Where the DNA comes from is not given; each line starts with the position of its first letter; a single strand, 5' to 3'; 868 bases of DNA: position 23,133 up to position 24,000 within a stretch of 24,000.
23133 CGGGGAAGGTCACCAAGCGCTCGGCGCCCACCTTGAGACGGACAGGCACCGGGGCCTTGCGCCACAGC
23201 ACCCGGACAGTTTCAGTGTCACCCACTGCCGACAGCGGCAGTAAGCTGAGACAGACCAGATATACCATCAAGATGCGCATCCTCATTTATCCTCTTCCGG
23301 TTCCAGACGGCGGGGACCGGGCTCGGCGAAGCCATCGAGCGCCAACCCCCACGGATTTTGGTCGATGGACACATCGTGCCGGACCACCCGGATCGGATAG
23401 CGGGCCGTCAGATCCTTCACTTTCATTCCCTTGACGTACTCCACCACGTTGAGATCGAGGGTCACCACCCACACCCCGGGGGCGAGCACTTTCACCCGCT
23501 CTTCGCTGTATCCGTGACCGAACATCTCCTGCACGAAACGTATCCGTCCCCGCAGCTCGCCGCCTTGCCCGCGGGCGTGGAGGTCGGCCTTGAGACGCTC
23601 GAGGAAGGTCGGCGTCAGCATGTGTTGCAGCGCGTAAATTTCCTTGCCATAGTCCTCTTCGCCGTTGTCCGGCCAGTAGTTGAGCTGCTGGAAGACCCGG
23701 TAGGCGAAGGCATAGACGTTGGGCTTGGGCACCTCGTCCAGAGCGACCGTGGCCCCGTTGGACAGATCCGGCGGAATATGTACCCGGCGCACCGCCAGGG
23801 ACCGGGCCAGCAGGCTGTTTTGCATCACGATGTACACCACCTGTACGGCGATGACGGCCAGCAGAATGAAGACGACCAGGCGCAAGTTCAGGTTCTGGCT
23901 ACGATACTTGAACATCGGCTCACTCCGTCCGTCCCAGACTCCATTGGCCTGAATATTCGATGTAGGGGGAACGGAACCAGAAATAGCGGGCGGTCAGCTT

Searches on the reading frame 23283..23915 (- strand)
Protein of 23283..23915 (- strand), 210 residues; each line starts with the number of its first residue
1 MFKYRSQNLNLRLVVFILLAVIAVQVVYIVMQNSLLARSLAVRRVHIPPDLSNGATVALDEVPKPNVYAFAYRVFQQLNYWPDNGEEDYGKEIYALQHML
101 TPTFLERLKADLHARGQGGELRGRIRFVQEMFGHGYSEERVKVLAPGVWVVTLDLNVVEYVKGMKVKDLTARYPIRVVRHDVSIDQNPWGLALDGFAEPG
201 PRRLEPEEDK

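Call 15: find_encoding_contigs(protein=window:23283-23915:-, flank=10000, max_places=4)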
Protein window:23283-23915:- (210 aa): 6 contigs read that carry it; 4 places shown.
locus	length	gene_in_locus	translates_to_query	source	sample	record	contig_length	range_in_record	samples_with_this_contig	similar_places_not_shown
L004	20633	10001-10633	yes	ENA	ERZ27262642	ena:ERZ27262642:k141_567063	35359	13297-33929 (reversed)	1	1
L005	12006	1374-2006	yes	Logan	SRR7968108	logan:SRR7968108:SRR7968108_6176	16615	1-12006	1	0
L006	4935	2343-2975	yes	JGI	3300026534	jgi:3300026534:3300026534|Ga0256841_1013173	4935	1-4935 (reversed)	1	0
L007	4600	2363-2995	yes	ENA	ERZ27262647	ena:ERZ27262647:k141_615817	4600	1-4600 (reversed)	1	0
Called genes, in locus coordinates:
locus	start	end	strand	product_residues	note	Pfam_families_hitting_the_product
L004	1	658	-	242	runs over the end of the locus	PF14348:DtrJ-like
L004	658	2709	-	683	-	PF10412:TrwB_AAD_bind (faint), PF12696:TraG-D_C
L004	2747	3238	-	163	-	PF11072:DUF2859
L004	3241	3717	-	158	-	-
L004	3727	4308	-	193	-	PF01464:SLT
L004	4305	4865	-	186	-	-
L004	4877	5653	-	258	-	-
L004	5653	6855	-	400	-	-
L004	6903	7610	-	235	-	-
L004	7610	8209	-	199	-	-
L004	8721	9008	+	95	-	PF09686:Plasmid_RAQPRD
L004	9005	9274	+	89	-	PF11660:DUF3262 (weak)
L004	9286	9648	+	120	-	PF11190:DUF2976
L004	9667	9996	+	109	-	PF11990:DUF3487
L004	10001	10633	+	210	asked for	PF11444:DUF2895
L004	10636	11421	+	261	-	PF11920:DUF3438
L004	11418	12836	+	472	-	-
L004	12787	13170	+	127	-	-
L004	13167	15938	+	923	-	PF11130:TraC_F_IV, PF01580:FtsK_SpoIIIE (weak), PF19044:P-loop_TraG (faint)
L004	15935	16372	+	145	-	PF07511:DUF1525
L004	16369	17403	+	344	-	PF06834:TraU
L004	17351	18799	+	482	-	-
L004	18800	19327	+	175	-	-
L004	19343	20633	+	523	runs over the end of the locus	PF07916:TraG_N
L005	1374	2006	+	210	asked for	PF11444:DUF2895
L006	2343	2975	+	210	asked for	PF11444:DUF2895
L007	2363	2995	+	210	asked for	PF11444:DUF2895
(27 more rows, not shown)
